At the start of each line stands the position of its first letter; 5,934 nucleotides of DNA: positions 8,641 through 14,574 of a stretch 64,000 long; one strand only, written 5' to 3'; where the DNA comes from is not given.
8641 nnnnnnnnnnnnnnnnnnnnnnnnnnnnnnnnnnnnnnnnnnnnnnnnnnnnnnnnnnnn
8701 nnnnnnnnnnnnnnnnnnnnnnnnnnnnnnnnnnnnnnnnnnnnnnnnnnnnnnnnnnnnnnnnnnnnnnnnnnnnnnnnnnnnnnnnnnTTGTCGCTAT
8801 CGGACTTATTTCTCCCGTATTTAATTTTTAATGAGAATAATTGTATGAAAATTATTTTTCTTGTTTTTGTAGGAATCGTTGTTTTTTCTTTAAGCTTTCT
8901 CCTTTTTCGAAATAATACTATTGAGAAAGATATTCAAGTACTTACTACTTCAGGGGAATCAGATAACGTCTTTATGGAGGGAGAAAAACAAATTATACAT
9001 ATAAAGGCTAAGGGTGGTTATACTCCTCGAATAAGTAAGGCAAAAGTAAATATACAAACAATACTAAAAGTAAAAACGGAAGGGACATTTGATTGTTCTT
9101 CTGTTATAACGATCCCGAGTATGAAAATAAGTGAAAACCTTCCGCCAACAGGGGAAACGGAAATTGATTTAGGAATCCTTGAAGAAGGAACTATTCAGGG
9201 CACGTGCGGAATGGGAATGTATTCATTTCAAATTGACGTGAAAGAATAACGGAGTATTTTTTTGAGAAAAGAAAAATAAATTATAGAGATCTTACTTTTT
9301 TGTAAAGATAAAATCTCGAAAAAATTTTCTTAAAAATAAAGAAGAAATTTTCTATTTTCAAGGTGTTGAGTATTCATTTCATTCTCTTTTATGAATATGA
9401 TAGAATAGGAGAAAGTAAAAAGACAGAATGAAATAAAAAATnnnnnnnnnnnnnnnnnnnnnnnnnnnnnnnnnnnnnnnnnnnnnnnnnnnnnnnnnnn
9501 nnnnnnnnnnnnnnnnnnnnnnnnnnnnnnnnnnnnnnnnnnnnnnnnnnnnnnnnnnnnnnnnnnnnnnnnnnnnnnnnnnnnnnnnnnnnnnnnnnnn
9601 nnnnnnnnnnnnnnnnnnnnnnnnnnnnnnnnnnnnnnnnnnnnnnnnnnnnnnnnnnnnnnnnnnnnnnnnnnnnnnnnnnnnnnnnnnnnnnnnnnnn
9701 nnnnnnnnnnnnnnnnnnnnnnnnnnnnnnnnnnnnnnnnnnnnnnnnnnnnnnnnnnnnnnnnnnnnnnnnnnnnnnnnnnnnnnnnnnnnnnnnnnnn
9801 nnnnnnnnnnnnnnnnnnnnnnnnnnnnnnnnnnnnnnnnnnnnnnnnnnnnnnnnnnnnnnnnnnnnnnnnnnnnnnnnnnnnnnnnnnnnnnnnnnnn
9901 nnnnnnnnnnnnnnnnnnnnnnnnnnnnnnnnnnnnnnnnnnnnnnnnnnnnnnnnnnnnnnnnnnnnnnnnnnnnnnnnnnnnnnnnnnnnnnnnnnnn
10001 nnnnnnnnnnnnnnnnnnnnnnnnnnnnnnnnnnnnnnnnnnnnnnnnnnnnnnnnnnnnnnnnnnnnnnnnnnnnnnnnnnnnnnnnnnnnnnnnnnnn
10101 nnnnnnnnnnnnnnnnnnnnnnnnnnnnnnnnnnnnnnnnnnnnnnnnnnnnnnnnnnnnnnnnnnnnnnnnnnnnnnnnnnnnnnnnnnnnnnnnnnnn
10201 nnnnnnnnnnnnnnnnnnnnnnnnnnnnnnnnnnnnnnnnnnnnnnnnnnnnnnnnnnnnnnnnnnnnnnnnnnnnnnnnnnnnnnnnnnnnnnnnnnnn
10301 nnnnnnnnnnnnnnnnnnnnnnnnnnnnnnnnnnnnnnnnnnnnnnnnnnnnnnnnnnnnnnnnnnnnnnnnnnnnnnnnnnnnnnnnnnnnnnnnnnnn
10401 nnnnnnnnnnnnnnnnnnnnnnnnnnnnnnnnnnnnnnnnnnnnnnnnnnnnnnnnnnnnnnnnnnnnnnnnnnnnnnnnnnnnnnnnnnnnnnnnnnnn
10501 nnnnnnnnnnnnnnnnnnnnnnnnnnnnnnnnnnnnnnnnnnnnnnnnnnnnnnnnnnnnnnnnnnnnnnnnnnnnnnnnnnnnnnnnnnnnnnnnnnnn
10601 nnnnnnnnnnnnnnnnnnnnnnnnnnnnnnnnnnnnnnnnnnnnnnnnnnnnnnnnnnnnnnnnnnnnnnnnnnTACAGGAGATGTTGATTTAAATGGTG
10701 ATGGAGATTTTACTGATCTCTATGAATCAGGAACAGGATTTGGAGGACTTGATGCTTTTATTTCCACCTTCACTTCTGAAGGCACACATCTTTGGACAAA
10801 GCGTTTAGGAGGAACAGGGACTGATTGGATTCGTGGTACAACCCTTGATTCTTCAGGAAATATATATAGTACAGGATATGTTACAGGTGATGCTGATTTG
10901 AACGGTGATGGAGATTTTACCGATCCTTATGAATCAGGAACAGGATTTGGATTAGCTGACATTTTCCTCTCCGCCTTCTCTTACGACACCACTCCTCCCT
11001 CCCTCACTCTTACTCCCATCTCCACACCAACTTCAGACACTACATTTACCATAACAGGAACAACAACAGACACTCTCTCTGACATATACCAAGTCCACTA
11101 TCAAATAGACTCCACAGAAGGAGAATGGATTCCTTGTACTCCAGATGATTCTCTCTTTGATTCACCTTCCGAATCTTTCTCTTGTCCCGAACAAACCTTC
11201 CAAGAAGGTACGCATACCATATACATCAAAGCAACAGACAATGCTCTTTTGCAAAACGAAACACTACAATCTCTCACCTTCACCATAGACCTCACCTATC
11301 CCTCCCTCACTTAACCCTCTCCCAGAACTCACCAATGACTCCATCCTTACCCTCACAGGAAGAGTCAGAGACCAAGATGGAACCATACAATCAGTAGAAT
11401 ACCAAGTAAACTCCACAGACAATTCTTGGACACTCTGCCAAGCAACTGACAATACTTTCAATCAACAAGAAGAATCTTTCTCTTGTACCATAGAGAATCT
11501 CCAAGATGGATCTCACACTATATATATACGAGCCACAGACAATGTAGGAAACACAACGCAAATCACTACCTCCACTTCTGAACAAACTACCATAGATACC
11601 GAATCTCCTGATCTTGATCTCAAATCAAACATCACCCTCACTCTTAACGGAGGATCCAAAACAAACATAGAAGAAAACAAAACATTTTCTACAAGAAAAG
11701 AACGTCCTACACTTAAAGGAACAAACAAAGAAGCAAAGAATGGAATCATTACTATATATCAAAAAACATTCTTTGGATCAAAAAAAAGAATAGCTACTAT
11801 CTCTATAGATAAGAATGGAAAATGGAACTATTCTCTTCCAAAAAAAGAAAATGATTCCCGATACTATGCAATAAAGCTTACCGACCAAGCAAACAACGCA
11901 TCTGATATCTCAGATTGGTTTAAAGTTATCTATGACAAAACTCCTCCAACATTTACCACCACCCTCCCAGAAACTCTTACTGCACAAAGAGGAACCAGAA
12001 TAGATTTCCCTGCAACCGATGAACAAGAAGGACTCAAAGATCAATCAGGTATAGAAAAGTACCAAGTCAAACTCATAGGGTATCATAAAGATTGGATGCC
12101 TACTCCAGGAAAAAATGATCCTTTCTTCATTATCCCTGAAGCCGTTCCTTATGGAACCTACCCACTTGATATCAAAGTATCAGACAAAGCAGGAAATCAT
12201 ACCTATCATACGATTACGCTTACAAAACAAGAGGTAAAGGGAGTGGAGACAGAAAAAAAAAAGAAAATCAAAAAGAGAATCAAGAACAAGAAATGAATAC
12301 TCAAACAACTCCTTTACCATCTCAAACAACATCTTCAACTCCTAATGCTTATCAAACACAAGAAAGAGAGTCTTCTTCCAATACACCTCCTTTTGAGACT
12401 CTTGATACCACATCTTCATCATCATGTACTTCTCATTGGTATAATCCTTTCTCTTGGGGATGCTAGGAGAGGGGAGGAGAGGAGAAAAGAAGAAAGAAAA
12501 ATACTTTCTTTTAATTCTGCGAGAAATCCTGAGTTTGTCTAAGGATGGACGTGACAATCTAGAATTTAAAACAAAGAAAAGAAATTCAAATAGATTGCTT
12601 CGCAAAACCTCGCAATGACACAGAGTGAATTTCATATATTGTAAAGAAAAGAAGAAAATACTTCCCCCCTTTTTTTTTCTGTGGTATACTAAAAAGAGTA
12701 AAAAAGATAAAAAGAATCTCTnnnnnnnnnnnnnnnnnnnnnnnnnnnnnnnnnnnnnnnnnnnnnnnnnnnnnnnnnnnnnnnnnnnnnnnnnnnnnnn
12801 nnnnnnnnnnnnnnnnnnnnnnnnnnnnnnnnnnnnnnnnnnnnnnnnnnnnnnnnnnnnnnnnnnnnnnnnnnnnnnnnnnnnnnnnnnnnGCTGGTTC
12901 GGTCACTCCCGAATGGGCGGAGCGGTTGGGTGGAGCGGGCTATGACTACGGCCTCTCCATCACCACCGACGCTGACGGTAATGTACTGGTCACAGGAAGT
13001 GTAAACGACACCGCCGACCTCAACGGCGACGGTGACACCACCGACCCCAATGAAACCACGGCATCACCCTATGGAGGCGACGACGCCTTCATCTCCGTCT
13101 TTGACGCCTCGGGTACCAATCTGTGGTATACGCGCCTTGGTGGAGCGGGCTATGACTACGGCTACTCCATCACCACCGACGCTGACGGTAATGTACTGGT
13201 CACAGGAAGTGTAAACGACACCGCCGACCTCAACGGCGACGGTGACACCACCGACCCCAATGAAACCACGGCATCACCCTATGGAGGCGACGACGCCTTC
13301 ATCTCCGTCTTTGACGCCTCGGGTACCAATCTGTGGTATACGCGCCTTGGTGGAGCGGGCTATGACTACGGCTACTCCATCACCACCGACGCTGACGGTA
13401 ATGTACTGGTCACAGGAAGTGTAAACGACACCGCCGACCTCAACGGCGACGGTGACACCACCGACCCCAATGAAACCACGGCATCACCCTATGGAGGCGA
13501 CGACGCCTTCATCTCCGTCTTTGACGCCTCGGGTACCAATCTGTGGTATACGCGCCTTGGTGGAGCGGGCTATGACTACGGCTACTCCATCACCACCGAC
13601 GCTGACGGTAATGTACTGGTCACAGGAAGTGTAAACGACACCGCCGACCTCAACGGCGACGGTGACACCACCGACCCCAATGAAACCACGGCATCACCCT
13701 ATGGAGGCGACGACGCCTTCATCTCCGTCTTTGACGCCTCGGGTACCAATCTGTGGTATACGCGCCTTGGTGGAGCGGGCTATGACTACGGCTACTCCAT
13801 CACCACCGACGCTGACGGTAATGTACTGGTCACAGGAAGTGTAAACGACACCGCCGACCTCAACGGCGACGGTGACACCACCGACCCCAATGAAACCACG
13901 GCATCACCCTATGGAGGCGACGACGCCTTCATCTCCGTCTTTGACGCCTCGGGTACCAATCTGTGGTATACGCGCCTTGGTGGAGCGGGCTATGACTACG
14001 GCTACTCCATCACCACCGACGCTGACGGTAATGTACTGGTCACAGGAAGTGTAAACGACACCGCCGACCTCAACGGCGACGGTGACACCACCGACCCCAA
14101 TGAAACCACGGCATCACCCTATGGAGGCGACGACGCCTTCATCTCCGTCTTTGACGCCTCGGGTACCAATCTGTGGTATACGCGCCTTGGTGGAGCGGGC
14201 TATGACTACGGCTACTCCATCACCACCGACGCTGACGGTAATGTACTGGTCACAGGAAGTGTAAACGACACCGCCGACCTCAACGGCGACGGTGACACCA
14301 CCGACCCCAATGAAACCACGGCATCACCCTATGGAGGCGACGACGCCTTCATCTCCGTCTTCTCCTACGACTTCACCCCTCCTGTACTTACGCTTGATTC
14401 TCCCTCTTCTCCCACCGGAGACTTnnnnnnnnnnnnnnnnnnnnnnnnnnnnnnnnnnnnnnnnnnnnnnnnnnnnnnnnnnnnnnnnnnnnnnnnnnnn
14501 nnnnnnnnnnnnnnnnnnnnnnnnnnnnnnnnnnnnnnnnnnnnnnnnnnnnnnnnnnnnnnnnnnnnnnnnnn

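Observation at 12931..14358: GC-rich (~58%) perfectly homogenised 210-bp tandem repeats inside an AT-rich genome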

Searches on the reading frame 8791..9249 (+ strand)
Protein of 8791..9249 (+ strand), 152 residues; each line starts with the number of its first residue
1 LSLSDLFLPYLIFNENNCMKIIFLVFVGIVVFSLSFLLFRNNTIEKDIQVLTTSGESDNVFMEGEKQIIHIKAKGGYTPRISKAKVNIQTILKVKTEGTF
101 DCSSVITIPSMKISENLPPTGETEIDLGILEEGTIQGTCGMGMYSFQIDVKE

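Call 50: search_protein_families(library=pfam, proteins=[window:8791-9249:+], max_evalue=0.00001)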
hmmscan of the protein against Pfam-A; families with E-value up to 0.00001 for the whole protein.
window:8791-9249:+ (152 aa): 1 family
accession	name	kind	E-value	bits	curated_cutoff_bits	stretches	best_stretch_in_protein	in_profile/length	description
PF13473.12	Cupredoxin_1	-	7.8e-09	35.9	27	1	63-144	17-97/104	Cupredoxin-like domain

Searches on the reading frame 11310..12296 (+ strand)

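Call 17: search_protein_families(library=pfam, proteins=[window:11310-12296:+], max_evalue=0.01)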
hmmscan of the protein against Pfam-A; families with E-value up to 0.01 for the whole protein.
window:11310-12296:+ (328 aa): 7 families
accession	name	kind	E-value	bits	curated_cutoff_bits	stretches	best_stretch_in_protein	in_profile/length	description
PF19077.6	Big_13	-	2.6e-16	60.4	27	2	7-97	23-102/102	Bacterial Ig-like domain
PF07495.19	Y_Y_Y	-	2.9e-08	33.9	26.6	1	251-304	10-60/65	Y_Y_Y domain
PF17957.7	Big_7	-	2.5e-05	25.3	24.1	1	9-72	16-69/70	Bacterial Ig domain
PF17936.7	Big_6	-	3.5e-05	24.4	27.6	0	159-199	35-75/83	Bacterial Ig domain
PF15418.12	DUF4625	-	4e-05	24.3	27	0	274-303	98-127/131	Domain of unknown function (DUF4625)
PF13750.12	Big_3_3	-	0.00019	21.6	27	0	59-107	7-53/157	Bacterial Ig-like domain (group 3)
PF12245.14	Big_3_2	-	0.0002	22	23.3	0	12-88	35-116/122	Bacterial Ig-like domain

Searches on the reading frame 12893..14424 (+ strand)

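Call 67: predict_structure(alignment_id=A3)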
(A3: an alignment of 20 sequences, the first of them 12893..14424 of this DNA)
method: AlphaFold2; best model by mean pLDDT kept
length: 510 residues; sequences in the alignment: 20
mean_pLDDT: 91.3   pTM: 0.91
mean pLDDT of the five models: 91.3, 90.8, 90.3, 89.4, 88.6
residues with pLDDT >= 90: 355; 70-90: 138; 50-70: 12; < 50: 5
segments of 3 or more residues with pLDDT < 50: 506-510
pLDDT, mean of each block of 10 residues (from residue 1): 83 93 97 96 91 83 94 96 92 97 96 91 83 94 97 93 98 96 92 86 95 97 94 97 96 92 84 94 97 94 97 96 92 82 95 97 94 96 96 90 80 94 94 94 95 95 89 80 93 70 49
secondary structure, 60 per line:
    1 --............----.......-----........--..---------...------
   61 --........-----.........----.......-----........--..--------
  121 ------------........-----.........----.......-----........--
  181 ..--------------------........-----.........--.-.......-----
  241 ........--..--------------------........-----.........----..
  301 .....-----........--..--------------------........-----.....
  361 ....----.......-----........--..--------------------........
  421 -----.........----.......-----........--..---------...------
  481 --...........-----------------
elements in order: E3-14 E19-25 E31-38 E63-70 E76-84 E89-95 E101-108 E133-140 E146-154 E159-165 E171-178 E203-210 E216-224 E229-235 E241-248 E273-280 E286-294 E299-305 E311-318 E343-350 E356-364 E369-375 E381-388 E413-420 E426-434 E439-445 E451-458 E483-493

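Call 69: fold_search(model_id=the predicted structure, library=pdb)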
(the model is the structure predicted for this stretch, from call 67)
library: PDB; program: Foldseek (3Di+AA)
matches with E <= 10: 692; with E <= 0.001: 209
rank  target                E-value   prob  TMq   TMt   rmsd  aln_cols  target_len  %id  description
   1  7ron                  3.4e-29  1.00  0.66  0.54   3.9       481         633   22  Crystal structure of the Friedel-Crafts alkylating enzyme CylK from Cylindospermum licheniforme (released 2022-03-23)
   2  7roo                  1.4e-28  1.00  0.66  0.53   3.9       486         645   22  Crystal structure of Friedel-Crafts alkylating enzyme CylK from Cylindospermum licheniforme with bromide (released 2022-03-23)
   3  7fh7                  2.3e-28  1.00  0.67  0.53   4.5       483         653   22  Friedel-Crafts alkylation enzyme CylK mutant Y37F (released 2022-02-16)
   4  7fh8                  3.3e-28  1.00  0.67  0.53   4.5       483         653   22  Friedel-Crafts alkylation enzyme CylK mutant H391A (released 2022-02-16)
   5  7fh6                  8.4e-28  1.00  0.68  0.54   4.0       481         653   22  Friedel-Crafts alkylation enzyme CylK (released 2022-02-16)
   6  6tjg                  7.6e-13  1.00  0.41  0.62   7.9       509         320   16  Crystal structure of the computationally designed Cake8 protein (released 2020-05-06)
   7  6tjh_A                8.9e-13  1.00  0.39  0.51   9.2       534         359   15  Crystal structure of the computationally designed Cake9 protein (released 2020-05-06)
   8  7nyq_B                4.5e-10  1.00  0.35  0.59   6.9       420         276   11  Crystal structure of the Mei-P26 NHL domain (released 2022-05-04)
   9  7nyq_A                1.4e-08  1.00  0.34  0.59   6.8       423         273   11  Crystal structure of the Mei-P26 NHL domain (released 2022-05-04)
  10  4h5j_B                3.9e-08  1.00  0.46  0.64   6.8       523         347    9  Crystal Structure of the Guanine Nucleotide Exchange Factor Sec12 (P64 form) (released 2012-11-07)
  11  4xga_A                9.2e-08  1.00  0.39  0.53   8.3       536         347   12  Crystal structure of BamB and BamA P3-5 complex from E.coli (released 2016-01-20)
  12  4h5j_A                1.3e-07  1.00  0.47  0.66   5.8       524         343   10  Crystal Structure of the Guanine Nucleotide Exchange Factor Sec12 (P64 form) (released 2012-11-07)
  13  7mhu_A                1.8e-07  1.00  0.36  0.46  10.2       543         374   11  Sialidase24 apo (released 2022-02-23)
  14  1w6s_C                2.6e-07  1.00  0.38  0.33  14.7       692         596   10  The high resolution structure of methanol dehydrogenase from methylobacterium extorquens (released 2004-12-21)
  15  1w6s_A                3.6e-07  1.00  0.37  0.33  14.6       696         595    9  The high resolution structure of methanol dehydrogenase from methylobacterium extorquens (released 2004-12-21)
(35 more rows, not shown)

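Call 86: search_protein_representatives(protein=window:12893-14424:+)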
Query: 510 residues. Proteins with E-value up to 0.001 (for the whole library): 66656; up to 1e-10: 42270; up to 1e-30: 8270. The best 150 are listed.
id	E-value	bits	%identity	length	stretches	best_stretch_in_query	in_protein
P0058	1.8e-229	778.8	30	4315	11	7-459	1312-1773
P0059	1.2e-222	756.2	33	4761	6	12-487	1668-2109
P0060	2.4e-214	728.9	35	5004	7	8-489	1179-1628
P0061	8.6e-209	710.5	40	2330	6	7-470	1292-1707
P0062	1.6e-198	676.7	34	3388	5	9-475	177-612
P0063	2.1e-186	636.6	31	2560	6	54-436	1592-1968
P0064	4.8e-183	625.6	33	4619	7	9-464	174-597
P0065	6.2e-170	582.3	33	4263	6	8-504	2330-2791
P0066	4.3e-169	579.5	42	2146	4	7-488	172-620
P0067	2.1e-162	557.4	29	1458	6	56-456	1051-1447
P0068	2.6e-162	557.1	51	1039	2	8-470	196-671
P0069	1.2e-160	551.6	36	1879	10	59-457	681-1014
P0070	5.8e-156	536.2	38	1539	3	7-460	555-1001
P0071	1.3e-152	525.1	31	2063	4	75-456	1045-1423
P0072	8.2e-152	522.5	58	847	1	6-490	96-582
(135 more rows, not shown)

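Call 88: find_encoding_contigs(protein=P0072, flank=8000, max_places=3)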
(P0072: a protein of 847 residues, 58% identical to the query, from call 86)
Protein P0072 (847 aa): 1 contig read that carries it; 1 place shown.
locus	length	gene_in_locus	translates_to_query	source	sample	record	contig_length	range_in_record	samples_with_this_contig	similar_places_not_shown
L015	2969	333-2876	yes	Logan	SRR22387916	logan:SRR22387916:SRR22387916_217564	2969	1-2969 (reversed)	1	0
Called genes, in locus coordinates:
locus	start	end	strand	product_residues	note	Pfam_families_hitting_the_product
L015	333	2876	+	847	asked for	PF06739:SBBP (faint), PF28254:DUF8377 (faint), PF01471:PG_binding_1 (weak)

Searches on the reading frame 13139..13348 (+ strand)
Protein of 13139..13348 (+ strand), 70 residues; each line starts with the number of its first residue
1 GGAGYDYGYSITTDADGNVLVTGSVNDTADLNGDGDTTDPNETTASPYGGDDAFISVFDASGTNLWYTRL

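Call 56: find_related_loci(query=A2, collection=metagenome_contigs, flank=6000)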
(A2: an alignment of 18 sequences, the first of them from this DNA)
Query A2 (70 aa) in metagenome_contigs; peptide patterns used: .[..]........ (x = any residue, [..] = any of these).
600 stretches matched a pattern (row limit reached: there are more); 6 encode a relative of the query (tblastn E <= 1e-3); 6 distinct loci.
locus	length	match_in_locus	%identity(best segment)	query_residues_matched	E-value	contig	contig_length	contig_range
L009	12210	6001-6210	50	1-70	7e-18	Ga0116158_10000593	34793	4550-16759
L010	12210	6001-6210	50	1-70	7e-18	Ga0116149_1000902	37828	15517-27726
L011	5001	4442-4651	47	1-70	1e-14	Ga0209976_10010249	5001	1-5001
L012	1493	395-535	38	2-44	7e-6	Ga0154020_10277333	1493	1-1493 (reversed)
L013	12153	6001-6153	41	2-45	9e-6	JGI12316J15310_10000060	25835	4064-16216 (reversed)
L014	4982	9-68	75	28-47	1e-5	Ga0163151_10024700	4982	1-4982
